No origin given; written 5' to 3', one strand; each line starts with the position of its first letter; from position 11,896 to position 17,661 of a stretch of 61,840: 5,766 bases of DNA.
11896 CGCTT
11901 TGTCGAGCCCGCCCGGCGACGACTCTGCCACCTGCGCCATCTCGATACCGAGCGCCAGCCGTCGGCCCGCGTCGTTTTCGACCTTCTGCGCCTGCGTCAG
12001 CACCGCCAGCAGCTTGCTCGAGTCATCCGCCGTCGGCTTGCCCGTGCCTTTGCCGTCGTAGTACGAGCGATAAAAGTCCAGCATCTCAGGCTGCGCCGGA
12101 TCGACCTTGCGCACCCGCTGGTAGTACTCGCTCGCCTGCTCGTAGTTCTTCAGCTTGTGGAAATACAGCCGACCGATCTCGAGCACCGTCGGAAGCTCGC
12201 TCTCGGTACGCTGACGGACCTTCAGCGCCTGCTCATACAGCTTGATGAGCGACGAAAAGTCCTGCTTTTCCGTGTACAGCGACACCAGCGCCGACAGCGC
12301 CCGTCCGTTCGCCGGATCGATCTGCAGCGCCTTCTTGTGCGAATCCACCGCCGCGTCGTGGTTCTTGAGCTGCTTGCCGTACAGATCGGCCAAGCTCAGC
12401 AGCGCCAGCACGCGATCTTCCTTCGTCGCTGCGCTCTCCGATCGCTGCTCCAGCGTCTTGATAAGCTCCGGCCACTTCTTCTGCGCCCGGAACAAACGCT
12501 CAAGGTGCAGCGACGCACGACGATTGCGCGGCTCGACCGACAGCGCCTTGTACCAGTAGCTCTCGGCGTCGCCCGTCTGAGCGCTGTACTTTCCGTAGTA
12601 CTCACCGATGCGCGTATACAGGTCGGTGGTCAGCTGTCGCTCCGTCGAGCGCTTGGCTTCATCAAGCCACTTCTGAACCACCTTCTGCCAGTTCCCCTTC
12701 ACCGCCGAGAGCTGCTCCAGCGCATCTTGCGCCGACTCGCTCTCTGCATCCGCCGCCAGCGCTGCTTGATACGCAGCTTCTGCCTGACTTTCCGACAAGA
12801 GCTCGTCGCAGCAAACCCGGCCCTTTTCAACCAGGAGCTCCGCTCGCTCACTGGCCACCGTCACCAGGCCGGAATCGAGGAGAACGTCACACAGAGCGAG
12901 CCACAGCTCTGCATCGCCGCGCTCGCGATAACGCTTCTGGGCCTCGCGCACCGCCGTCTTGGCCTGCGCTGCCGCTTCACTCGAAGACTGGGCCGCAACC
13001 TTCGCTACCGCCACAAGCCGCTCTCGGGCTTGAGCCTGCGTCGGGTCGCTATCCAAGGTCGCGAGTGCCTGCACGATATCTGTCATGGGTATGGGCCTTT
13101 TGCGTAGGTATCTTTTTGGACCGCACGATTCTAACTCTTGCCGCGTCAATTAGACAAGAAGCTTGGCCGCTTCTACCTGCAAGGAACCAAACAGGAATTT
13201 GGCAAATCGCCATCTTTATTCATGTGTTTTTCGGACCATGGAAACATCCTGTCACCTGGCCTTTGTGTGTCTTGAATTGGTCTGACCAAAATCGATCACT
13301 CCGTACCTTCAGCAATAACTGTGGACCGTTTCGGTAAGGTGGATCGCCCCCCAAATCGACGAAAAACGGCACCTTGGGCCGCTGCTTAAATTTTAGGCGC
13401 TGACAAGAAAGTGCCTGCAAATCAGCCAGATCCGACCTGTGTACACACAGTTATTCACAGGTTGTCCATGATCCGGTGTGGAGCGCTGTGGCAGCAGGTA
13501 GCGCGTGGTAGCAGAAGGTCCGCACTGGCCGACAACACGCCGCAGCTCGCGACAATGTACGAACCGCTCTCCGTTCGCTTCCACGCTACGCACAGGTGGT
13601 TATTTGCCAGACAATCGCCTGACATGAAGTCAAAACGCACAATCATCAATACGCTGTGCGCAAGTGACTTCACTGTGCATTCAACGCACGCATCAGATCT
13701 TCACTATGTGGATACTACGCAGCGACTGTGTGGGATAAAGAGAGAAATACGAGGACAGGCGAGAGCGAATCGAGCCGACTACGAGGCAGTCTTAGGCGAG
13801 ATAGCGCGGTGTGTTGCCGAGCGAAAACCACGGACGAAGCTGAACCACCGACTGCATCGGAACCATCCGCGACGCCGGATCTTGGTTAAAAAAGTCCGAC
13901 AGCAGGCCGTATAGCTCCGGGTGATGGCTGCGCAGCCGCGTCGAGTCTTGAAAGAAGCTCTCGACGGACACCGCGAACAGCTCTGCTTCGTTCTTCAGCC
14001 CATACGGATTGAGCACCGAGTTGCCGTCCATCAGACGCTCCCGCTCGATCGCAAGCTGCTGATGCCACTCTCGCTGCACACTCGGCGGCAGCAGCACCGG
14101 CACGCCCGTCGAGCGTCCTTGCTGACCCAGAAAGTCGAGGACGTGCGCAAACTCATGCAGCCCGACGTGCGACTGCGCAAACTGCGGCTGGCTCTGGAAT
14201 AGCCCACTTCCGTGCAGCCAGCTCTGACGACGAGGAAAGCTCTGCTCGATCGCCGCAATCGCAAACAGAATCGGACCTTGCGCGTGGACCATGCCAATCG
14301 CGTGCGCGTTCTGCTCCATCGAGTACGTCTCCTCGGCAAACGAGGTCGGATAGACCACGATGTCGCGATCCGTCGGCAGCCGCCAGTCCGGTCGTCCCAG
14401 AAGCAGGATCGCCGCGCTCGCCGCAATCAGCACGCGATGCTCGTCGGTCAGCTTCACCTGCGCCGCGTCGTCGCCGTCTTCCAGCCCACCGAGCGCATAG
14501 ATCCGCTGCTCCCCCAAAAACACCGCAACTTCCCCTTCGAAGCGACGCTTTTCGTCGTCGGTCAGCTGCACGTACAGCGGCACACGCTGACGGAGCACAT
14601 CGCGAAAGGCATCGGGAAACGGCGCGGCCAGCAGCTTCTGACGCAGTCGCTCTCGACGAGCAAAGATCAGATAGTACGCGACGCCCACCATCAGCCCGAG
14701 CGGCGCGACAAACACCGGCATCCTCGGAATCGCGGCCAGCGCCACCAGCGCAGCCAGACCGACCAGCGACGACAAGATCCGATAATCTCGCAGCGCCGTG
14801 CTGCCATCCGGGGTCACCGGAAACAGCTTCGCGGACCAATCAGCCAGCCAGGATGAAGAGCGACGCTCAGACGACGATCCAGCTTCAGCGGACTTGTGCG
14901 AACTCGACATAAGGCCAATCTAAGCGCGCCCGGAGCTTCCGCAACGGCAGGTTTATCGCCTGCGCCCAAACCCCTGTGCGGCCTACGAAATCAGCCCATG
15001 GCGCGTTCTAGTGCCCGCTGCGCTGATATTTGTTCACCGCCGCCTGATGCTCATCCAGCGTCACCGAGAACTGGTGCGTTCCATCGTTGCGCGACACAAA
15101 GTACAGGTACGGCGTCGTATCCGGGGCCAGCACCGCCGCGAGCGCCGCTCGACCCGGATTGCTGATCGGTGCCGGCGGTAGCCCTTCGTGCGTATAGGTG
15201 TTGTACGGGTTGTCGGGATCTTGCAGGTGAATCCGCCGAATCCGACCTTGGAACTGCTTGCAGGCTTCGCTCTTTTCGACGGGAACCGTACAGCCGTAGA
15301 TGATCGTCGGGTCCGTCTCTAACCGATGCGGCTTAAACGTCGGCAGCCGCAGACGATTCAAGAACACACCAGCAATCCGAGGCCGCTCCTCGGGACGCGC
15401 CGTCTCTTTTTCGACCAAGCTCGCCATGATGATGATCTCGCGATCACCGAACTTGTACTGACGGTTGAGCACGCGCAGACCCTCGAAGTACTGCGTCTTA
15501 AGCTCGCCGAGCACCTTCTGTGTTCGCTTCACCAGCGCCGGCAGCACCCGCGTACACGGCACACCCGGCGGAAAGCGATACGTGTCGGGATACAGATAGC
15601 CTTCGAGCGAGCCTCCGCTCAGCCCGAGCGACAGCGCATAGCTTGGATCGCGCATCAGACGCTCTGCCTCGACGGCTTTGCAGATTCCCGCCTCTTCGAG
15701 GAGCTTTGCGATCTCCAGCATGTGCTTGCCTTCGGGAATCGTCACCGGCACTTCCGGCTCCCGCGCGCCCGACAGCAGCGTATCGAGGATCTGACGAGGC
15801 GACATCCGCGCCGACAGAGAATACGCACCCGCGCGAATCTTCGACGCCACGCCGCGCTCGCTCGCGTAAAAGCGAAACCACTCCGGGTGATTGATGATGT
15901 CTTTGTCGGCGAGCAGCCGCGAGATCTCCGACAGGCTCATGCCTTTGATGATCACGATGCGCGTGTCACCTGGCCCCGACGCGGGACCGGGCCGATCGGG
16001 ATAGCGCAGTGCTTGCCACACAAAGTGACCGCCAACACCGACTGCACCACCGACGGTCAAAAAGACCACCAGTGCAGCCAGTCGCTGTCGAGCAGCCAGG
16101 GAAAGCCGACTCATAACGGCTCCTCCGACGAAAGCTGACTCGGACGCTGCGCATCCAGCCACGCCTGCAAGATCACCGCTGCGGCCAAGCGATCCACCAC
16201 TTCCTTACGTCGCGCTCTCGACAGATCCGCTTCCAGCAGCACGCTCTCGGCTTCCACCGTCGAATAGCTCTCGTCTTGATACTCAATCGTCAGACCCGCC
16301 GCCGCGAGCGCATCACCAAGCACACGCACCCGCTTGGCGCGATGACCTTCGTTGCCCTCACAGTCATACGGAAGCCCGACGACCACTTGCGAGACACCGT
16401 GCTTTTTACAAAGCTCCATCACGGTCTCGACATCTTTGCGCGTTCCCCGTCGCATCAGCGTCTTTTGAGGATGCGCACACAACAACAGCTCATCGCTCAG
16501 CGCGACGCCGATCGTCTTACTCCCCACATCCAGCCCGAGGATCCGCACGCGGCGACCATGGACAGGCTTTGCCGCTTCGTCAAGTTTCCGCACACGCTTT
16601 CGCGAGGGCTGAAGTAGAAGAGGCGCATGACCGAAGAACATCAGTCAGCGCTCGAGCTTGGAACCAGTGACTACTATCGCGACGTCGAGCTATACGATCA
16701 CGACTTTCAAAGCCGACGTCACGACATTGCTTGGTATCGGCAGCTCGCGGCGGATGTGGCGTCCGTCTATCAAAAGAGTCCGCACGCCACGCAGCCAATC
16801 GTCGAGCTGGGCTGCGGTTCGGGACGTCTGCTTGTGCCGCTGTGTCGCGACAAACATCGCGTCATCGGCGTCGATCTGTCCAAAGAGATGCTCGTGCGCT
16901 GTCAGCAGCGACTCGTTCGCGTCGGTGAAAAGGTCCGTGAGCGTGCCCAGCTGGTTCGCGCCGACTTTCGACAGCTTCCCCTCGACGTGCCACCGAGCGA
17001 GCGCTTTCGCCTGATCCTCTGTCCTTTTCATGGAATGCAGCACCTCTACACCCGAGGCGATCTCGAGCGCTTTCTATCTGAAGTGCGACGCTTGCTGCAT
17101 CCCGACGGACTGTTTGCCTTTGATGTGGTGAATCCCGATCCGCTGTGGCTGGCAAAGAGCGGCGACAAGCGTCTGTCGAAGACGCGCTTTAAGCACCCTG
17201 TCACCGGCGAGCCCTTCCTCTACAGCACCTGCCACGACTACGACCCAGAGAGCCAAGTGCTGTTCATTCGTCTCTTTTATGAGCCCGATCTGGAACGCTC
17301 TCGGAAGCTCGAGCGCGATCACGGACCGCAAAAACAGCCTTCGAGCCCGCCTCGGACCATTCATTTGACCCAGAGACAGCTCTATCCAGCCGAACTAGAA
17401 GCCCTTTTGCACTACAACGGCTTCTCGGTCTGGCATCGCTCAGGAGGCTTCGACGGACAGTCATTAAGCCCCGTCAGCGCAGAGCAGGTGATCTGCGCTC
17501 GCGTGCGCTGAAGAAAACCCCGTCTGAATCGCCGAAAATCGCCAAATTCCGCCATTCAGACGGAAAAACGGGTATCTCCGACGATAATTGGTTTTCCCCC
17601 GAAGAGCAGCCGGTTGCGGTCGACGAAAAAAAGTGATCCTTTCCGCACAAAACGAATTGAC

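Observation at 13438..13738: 640-bp lower-GC intergenic region with DnaA-box-like sites: candidate oriC or DnaA titration locus not next to dnaA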

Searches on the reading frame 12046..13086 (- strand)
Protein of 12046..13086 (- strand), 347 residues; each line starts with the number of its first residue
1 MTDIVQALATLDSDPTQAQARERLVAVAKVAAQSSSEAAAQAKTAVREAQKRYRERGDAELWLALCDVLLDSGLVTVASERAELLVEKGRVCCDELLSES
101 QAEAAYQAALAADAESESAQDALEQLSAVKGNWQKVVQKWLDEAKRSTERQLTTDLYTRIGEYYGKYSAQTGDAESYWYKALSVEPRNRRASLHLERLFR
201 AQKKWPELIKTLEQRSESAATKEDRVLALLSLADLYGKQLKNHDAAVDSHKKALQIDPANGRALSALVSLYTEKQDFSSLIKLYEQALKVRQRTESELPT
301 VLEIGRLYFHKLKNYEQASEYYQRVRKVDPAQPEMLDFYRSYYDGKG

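Call 20: find_related_loci(query=window:12046-13086:-, collection=genome_contigs, flank=3000)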
Query seq(347 aa) (347 aa) in genome_contigs; peptide patterns used: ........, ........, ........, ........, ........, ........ (x = any residue, [..] = any of these).
92 stretches matched a pattern; 13 encode a relative of the query (tblastn E <= 1e-3); 13 distinct loci.
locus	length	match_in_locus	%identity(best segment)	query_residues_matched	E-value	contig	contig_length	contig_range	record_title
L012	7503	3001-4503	98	1-347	0e+0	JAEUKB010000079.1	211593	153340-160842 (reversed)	MAG: Myxococcales bacterium isolate new MAG-84 k141_3005073, whole genome shotgun sequence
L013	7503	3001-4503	89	1-347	0e+0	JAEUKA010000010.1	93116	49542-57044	MAG: Myxococcales bacterium isolate new MAG-83 k141_3828260, whole genome shotgun sequence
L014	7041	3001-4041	90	1-347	0e+0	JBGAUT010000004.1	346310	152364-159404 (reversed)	MAG: Polyangia bacterium isolate MAG_MBR_AS.52 MBRAS-52_NODE_4_length_346310_cov_7.144530, whole genome shotgun sequence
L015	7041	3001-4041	89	1-347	0e+0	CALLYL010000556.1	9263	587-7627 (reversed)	MAG TPA_asm: uncultured Myxococcales bacterium isolate SRR5676476_bin.50_CONCOCT_v1.1_MAG genome assembly, contig: ERZ72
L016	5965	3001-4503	89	1-347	0e+0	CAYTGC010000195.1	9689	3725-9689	MAG TPA_asm: uncultured Myxococcales bacterium isolate SRP189682_co2_104 genome assembly, contig: NODE_13388_length_9689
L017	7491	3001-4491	61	1-347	2e-135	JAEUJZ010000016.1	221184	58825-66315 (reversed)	MAG: Myxococcales bacterium isolate new MAG-82 k141_4290518, whole genome shotgun sequence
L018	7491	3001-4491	61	1-347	4e-135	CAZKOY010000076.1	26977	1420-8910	MAG TPA_asm: uncultured Myxococcales bacterium isolate SRP189682_co2_316 genome assembly, contig: NODE_2373_length_26977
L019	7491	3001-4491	60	1-347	4e-135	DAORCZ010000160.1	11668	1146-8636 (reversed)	MAG TPA_asm: Pseudomonadota bacterium isolate AMR_MDS_0893 NODE_3651_length_11668_cov_7.202790, whole genome shotgun seq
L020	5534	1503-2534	61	1-347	2e-135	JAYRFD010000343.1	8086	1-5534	MAG: Polyangia bacterium isolate SH_SHASGE3bin.23 k141_452139, whole genome shotgun sequence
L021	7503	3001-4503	59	1-346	8e-133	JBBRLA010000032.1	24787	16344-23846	MAG: Polyangia bacterium isolate La1_concoct.199 LA1C_C.199_k141_97970L_24787_cov_14.0044, whole genome shotgun sequence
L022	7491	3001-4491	61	1-347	1e-132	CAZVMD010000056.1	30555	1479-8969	MAG TPA_asm: uncultured Myxococcales bacterium isolate SRP189682_co2_147 genome assembly, contig: NODE_1865_length_30555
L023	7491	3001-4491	61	1-347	9e-133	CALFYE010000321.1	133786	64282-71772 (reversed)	MAG TPA_asm: uncultured Myxococcales bacterium isolate SRR6231182_bin.43_CONCOCT_v1.1_MAG genome assembly, contig: ERZ65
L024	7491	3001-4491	60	1-346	3e-130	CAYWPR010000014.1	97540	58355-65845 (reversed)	MAG TPA_asm: uncultured Myxococcales bacterium isolate SRP189682_co2_70 genome assembly, contig: NODE_116_length_97540_c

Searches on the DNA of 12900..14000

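Call 4: search_rna_families(source=window, start=12900, end=14000, threshold=evalue, max_evalue=10)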
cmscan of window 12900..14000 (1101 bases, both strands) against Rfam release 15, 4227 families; matches with E-value up to 10: 3.
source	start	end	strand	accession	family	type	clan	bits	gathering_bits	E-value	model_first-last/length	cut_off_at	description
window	13433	13464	+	RF00997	mir-942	Gene; miRNA;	-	16.6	100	5.4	28-59/86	no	mir-942 microRNA precursor family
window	13624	13673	-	RF04235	mir-242_2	Gene; miRNA;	-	15.4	56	2.9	14-68/81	no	mir-242_2 microRNA precursor family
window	13152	13174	+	RF01119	sR32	Gene; snRNA; snoRNA; CD-box;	-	10.2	40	8.2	1-57/57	no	Small nucleolar RNA sR32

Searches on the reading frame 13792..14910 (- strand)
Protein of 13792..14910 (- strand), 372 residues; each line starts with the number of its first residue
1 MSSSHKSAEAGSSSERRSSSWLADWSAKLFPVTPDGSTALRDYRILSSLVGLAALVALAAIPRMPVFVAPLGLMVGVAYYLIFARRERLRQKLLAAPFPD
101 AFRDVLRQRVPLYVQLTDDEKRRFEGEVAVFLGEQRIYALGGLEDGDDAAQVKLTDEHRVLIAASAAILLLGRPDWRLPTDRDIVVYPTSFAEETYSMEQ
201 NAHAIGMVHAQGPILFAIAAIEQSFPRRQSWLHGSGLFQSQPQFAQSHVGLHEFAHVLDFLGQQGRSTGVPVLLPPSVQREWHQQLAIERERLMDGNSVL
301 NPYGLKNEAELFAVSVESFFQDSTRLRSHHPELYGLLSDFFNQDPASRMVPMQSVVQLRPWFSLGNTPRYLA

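Call 13: search_protein_families(library=pfam, proteins=[window:13792-14910:-])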
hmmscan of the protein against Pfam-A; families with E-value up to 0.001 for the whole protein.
window:13792-14910:- (372 aa): 1 family
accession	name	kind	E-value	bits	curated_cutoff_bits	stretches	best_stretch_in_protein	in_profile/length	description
PF06167.18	Peptidase_M90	-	1.1e-48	166.4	26.2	1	87-341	4-242/243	Glucose-regulated metallo-peptidase M90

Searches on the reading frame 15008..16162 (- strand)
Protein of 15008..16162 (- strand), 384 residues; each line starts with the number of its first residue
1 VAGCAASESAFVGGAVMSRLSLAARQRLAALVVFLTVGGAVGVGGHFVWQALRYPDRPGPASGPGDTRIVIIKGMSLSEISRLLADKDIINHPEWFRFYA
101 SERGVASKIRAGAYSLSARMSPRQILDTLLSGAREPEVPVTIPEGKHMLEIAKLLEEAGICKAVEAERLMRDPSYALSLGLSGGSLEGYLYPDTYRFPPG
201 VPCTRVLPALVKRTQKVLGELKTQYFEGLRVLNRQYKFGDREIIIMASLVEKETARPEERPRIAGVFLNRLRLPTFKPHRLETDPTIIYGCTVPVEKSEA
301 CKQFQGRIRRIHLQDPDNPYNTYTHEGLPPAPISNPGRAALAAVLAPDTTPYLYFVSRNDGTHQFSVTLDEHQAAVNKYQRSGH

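Call 13: search_protein_families(library=pfam, proteins=[window:15008-16162:-])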
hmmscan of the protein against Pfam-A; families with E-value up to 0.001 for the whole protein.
window:15008-16162:- (384 aa): 1 family
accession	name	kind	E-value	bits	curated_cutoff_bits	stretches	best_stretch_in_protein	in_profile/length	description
PF02618.21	YceG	-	8.6e-80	268.6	32.4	1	70-378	2-275/275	YceG-like family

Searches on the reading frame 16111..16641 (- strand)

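Call 13: search_protein_families(library=pfam, proteins=[window:16111-16641:-])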
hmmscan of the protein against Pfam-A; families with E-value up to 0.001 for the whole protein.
window:16111-16641:- (176 aa): 1 family
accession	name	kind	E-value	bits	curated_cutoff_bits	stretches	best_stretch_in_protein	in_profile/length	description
PF03652.20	RuvX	-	6e-39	133.9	29.2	1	33-163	2-133/134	Holliday junction resolvase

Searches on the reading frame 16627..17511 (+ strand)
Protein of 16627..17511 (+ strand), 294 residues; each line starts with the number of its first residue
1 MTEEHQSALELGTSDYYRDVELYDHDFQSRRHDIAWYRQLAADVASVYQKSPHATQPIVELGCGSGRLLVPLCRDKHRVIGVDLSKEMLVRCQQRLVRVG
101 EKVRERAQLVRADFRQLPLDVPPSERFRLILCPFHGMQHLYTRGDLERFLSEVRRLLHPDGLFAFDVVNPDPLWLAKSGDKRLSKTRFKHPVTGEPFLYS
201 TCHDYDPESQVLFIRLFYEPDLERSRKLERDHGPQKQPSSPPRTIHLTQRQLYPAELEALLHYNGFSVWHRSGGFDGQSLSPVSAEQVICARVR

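Call 13: search_protein_families(library=pfam, proteins=[window:16627-17511:+])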
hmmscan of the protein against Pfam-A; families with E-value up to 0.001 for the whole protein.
window:16627-17511:+ (294 aa): 6 families
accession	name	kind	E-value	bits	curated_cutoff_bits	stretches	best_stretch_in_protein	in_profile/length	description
PF13649.12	Methyltransf_25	-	1.1e-18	68.1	27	1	58-161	1-97/97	Methyltransferase domain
PF08241.18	Methyltransf_11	-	3.3e-15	56.9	21.2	1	60-165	2-95/95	Methyltransferase domain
PF08242.18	Methyltransf_12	-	4.2e-13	50.3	30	1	59-163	1-98/98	Methyltransferase domain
PF13847.12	Methyltransf_31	-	3e-10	40.4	27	1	56-169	5-113/145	Methyltransferase domain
PF13489.12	Methyltransf_23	-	2.2e-08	34.4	27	1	52-176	20-127/164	Methyltransferase domain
PF02353.26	CMAS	-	0.00015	21.6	27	1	58-166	66-165/273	Mycolic acid cyclopropane synthetase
